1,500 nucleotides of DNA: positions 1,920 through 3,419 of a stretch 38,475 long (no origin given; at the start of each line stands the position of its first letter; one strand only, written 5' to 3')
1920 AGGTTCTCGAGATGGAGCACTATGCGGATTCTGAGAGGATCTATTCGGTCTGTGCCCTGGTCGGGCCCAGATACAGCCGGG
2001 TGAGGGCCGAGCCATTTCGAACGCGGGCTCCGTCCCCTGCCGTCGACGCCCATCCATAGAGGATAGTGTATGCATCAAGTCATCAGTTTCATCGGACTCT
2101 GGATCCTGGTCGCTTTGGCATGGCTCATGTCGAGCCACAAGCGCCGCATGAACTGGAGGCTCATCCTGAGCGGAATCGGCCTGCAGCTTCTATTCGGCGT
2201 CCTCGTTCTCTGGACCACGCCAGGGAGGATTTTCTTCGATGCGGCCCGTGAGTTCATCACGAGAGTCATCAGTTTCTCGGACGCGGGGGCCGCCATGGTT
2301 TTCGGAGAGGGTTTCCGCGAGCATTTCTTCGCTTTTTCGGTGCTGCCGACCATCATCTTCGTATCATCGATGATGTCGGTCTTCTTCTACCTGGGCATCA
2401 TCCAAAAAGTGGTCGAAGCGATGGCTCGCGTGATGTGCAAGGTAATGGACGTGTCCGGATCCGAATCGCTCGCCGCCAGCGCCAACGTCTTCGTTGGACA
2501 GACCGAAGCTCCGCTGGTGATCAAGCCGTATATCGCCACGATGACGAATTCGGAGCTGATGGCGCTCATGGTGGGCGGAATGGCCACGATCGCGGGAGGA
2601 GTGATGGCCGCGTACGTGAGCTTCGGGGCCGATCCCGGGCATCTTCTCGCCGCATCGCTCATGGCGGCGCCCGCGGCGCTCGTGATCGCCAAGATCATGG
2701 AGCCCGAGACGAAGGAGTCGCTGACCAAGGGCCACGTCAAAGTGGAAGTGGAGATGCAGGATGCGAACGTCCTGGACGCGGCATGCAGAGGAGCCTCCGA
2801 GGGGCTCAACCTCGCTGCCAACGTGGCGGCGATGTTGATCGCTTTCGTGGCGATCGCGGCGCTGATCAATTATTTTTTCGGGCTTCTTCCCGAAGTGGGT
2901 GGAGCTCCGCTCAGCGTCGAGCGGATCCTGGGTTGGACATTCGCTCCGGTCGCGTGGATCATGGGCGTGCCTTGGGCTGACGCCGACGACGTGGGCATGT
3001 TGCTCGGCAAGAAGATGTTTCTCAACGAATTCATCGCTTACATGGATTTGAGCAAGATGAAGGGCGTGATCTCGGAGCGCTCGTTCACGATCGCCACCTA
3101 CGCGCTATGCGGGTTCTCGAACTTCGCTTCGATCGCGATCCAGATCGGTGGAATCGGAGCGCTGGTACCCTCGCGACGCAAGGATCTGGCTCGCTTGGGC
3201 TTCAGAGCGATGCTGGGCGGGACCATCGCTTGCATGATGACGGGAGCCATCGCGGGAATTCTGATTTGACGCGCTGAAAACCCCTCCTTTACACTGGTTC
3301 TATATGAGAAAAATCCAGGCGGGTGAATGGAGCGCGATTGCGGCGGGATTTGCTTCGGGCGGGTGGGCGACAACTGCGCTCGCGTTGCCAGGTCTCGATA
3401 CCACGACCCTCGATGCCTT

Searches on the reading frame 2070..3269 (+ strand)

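Call 14: search_protein_families(library=pfam, proteins=[window:2070-3269:+], max_evalue=0.001)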
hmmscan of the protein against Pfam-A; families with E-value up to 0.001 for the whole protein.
window:2070-3269:+ (399 aa): 3 families
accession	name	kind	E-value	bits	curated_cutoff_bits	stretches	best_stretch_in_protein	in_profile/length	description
PF07662.18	Nucleos_tra2_C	-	4.4e-79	265.5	32.3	1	191-396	1-213/213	Na+ dependent nucleoside transporter C-terminus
PF01773.25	Nucleos_tra2_N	-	7.8e-21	74.8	27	1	8-80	1-73/74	Na+ dependent nucleoside transporter N-terminus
PF07670.19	Gate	-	3.4e-15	56.8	29.6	1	89-187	2-102/104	Nucleoside recognition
